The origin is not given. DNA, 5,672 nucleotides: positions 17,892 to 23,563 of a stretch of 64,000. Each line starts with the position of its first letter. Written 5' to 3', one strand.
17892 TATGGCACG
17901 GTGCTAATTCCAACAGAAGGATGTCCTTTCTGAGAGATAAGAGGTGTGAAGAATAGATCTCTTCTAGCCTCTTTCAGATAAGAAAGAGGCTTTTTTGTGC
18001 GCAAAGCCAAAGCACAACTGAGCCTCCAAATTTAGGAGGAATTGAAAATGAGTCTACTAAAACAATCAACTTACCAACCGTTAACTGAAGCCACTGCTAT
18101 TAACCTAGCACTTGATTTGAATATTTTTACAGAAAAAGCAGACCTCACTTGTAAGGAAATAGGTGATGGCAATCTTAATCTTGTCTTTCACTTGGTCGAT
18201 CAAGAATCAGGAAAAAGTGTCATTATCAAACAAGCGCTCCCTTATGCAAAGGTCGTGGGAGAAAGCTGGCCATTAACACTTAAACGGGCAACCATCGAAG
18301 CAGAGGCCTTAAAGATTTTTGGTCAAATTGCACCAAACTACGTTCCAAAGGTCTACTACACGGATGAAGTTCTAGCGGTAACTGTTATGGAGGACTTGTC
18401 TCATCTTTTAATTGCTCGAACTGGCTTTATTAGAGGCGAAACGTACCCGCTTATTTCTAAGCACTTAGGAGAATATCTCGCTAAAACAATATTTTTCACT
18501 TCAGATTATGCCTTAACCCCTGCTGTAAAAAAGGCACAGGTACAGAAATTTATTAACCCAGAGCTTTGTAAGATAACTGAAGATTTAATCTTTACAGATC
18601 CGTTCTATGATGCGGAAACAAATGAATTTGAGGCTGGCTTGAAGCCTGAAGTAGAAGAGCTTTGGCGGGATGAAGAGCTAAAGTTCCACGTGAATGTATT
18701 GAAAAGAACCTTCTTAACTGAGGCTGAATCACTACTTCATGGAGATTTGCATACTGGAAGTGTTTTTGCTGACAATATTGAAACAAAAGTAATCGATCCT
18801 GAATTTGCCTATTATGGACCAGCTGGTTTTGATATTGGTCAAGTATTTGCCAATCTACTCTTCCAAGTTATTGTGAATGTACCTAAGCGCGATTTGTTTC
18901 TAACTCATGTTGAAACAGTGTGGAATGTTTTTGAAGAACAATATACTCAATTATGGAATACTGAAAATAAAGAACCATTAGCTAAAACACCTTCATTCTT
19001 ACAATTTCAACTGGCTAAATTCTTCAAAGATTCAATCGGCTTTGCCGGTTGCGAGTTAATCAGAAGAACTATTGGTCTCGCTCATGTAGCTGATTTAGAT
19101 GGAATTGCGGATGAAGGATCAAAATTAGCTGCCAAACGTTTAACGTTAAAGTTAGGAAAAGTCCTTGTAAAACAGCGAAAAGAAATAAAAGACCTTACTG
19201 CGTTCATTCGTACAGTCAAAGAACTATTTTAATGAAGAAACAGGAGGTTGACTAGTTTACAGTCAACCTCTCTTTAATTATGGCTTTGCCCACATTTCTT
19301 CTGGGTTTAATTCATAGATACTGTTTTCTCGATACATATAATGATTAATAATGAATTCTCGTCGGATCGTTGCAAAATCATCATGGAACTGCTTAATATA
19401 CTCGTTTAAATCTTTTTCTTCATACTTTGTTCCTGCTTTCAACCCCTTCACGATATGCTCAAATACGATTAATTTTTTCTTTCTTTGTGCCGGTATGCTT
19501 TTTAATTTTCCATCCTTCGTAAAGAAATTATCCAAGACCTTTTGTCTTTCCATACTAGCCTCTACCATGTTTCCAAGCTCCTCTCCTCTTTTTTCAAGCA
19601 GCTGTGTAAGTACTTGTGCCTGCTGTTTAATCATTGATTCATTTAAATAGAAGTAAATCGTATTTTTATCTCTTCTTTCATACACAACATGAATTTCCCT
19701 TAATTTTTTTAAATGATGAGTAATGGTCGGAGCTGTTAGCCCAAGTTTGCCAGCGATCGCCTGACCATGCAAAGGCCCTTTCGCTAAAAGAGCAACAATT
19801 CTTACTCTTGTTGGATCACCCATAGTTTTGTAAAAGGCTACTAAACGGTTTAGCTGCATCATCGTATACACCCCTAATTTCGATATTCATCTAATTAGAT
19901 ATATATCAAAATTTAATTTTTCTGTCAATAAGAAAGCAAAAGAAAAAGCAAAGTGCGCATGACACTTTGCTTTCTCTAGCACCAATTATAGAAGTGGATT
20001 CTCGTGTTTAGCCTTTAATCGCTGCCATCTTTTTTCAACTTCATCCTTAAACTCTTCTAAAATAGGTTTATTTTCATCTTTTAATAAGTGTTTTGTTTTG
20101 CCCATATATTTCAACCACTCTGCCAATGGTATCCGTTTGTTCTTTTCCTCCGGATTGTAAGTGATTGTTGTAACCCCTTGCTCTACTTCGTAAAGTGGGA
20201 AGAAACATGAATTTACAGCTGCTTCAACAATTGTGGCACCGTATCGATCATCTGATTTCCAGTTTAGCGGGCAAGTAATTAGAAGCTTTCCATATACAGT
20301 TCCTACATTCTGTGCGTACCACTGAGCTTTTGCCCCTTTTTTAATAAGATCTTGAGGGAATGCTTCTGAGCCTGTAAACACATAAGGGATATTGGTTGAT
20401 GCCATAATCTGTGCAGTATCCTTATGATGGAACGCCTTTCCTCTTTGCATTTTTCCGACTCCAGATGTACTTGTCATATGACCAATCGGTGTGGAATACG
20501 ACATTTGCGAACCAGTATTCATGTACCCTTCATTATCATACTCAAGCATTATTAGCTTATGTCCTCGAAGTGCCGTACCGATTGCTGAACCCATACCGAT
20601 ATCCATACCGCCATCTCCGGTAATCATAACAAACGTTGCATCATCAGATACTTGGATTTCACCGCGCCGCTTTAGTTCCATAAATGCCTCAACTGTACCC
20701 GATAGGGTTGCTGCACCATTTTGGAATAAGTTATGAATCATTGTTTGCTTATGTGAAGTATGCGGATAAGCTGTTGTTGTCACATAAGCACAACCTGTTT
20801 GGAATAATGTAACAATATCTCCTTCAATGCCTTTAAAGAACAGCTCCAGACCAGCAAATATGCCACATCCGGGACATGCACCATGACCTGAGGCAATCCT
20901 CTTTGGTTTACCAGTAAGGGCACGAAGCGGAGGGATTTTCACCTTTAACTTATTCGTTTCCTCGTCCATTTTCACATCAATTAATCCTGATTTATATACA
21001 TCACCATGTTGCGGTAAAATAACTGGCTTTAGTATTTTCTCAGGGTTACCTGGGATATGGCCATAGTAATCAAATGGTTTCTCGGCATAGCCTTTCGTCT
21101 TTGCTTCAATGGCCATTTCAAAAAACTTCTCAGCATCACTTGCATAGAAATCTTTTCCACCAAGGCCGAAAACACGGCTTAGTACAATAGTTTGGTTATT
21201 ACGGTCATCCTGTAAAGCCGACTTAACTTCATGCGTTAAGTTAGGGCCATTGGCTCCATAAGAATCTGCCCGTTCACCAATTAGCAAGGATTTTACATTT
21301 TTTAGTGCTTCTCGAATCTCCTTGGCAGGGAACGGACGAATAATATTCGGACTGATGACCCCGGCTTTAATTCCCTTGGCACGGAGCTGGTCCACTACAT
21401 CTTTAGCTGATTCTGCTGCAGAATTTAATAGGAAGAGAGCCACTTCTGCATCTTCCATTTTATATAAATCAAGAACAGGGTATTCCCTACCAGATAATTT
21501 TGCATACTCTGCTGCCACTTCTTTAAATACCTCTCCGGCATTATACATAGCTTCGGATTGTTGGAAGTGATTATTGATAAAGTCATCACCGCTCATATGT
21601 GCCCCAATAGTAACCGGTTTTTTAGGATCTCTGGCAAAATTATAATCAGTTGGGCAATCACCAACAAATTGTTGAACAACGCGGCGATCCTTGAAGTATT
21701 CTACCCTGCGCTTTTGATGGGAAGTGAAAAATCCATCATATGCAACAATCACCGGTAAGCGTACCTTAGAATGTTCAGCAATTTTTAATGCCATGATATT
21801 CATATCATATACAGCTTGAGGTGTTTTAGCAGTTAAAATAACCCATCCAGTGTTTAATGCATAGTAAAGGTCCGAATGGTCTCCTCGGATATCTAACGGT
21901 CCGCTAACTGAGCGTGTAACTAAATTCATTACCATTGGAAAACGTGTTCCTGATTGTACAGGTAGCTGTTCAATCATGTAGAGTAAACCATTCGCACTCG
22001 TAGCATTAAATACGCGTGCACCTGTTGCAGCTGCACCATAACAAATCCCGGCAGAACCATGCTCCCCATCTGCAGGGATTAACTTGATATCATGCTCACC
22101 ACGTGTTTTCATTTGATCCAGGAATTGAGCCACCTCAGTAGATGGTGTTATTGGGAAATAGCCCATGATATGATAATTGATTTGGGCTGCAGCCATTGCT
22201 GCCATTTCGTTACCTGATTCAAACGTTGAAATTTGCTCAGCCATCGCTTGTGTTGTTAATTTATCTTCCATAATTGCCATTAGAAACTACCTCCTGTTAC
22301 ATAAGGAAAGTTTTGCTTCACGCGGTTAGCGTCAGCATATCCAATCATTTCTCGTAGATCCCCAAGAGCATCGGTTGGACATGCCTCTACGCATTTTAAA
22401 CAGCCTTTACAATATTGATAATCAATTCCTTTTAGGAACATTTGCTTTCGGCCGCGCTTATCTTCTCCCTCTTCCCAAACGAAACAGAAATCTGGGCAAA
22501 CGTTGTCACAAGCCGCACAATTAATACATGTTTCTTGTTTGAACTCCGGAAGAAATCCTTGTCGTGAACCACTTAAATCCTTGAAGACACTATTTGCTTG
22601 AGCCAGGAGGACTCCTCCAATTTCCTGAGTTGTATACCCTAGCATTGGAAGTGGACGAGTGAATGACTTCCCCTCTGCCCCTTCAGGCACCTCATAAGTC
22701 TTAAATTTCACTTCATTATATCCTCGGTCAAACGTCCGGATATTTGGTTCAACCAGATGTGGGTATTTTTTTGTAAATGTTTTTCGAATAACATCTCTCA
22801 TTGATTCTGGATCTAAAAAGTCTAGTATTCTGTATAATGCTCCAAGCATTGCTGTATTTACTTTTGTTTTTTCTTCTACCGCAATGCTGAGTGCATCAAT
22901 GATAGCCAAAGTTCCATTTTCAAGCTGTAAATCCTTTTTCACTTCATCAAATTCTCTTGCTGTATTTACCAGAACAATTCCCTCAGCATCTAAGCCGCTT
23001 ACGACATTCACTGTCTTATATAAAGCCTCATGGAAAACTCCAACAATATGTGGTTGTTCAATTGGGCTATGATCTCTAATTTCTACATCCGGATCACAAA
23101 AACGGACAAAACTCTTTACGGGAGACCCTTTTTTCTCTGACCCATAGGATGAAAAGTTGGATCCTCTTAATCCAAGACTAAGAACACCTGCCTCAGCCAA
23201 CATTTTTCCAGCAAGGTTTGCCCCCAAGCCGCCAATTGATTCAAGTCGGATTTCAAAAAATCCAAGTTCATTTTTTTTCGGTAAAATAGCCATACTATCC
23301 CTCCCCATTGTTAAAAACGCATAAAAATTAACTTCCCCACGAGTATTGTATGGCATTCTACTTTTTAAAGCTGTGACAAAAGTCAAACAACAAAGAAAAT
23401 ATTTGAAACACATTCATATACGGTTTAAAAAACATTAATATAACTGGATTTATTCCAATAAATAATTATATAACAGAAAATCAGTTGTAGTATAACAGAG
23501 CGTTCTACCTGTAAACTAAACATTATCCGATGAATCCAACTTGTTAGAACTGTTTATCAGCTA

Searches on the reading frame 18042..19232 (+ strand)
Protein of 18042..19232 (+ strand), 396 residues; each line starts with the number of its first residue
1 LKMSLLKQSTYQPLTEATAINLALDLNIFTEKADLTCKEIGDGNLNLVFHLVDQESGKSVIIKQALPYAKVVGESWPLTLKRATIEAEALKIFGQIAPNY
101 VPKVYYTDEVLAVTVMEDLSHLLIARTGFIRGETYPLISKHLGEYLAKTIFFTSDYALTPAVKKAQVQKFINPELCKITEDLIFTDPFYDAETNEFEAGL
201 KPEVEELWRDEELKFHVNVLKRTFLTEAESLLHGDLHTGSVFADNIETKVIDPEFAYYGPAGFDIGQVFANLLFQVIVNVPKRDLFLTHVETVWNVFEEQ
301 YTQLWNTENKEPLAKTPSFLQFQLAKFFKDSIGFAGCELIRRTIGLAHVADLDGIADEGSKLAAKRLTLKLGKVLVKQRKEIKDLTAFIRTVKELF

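Call 39: search_protein_families(library=pfam, proteins=[window:18042-19232:+], max_evalue=0.00001)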
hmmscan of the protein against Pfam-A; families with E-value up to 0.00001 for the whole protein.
window:18042-19232:+ (396 aa): 1 family
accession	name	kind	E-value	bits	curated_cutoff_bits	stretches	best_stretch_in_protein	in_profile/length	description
PF01636.29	APH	-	5.9e-11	43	23.2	1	36-270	1-211/239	Phosphotransferase enzyme family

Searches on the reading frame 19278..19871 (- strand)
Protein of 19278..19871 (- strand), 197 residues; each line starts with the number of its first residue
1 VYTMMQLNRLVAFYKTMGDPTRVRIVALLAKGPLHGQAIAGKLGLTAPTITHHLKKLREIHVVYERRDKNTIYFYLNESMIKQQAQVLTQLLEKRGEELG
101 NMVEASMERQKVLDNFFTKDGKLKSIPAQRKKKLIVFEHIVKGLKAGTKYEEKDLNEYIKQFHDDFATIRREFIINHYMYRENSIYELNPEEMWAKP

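Call 39: search_protein_families(library=pfam, proteins=[window:19278-19871:-], max_evalue=0.00001)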
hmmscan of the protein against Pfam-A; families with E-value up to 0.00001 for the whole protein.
window:19278-19871:- (197 aa): 3 families
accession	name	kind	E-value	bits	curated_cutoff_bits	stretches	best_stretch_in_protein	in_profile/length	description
PF09860.14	DUF2087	-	1.1e-22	80.4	22.4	1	122-187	1-68/69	Uncharacterized protein conserved in bacteria (DUF2087)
PF01022.26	HTH_5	-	3.9e-10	39.9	22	1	19-60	1-42/47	Bacterial regulatory protein, arsR family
PF12840.13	HTH_20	-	6.6e-07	29.6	27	1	17-59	1-44/51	Helix-turn-helix domain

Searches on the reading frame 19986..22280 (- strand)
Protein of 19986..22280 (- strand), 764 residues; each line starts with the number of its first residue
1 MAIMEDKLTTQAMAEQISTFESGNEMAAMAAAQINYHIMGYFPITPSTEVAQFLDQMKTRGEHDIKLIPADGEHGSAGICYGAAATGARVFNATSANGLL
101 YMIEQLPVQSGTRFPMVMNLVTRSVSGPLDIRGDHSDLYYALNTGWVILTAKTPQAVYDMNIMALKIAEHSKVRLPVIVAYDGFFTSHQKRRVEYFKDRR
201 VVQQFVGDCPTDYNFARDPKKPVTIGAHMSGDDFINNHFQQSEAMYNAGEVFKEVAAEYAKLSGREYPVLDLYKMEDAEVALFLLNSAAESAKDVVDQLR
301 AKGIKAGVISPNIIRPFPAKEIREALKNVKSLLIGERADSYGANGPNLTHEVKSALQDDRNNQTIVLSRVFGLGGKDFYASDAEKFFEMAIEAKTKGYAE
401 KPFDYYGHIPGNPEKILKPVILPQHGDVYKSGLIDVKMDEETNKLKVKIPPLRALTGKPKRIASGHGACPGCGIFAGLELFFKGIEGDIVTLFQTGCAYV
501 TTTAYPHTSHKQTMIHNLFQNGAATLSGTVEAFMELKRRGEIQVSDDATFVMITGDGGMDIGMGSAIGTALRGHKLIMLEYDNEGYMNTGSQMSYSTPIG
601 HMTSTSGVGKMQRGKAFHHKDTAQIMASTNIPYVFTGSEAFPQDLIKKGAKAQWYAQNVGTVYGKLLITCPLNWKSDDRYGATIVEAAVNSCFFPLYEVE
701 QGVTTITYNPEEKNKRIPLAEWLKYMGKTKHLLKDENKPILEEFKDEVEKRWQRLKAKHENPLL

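Call 39: search_protein_families(library=pfam, proteins=[window:19986-22280:-], max_evalue=0.00001)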
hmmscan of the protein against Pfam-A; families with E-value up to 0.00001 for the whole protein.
window:19986-22280:- (764 aa): 3 families
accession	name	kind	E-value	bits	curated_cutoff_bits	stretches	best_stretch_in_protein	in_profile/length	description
PF01855.24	POR_N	-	6.7e-58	196.6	27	1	30-255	2-229/231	Pyruvate flavodoxin/ferredoxin oxidoreductase, thiamine diP-bdg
PF17147.9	PFOR_II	-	1.1e-22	80.8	27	1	278-382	1-101/102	Pyruvate:ferredoxin oxidoreductase core domain II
PF02775.26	TPP_enzyme_C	-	1.2e-06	28.8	21.9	1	495-652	2-140/151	Thiamine pyrophosphate enzyme, C-terminal TPP binding domain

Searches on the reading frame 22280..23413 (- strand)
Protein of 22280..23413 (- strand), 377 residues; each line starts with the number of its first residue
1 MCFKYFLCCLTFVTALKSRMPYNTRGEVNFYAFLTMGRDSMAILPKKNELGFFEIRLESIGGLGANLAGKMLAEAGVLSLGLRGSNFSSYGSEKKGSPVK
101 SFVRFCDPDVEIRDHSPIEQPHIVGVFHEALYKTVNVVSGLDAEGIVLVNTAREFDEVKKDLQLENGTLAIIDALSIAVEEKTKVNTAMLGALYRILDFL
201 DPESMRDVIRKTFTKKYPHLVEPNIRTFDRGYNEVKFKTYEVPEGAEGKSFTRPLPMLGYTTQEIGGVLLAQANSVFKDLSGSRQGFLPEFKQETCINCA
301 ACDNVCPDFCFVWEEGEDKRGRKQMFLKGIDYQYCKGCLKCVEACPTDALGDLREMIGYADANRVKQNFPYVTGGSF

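Call 36: find_encoding_contigs(protein=window:22280-23413:-, flank=10000, max_places=1)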
Protein window:22280-23413:- (377 aa): no gene with exactly this product is on record in the collection.

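Call 39: search_protein_families(library=pfam, proteins=[window:22280-23413:-], max_evalue=0.00001)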
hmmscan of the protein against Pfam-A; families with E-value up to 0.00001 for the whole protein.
window:22280-23413:- (377 aa): 9 families
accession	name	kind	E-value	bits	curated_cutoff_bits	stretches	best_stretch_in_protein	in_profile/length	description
PF01558.24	POR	-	5.9e-32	111.6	27.4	1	61-233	1-173/173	Pyruvate ferredoxin/flavodoxin oxidoreductase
PF13237.11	Fer4_10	-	1.8e-09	37.8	25.5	1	291-346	4-53/53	4Fe-4S dicluster domain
PF12838.12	Fer4_7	-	2.9e-09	37.7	27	1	295-349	1-52/52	4Fe-4S dicluster domain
PF00037.32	Fer4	-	4.7e-08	33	21.1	1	330-350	3-23/24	4Fe-4S binding domain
PF12797.12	Fer4_2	-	2.3e-07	30.8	24.5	0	289-307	3-21/22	4Fe-4S binding domain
PF13484.11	Fer4_16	-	3e-06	28.3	30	0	335-353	2-20/66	4Fe-4S double cluster binding domain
PF12837.12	Fer4_6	-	3.5e-06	27.1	25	0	330-350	4-24/24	4Fe-4S binding domain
PF13187.11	Fer4_9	-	5.9e-06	26.7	27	0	296-349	2-51/52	4Fe-4S dicluster domain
PF14697.11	Fer4_21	-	6.3e-06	26.7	35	0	292-349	4-56/59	4Fe-4S dicluster domain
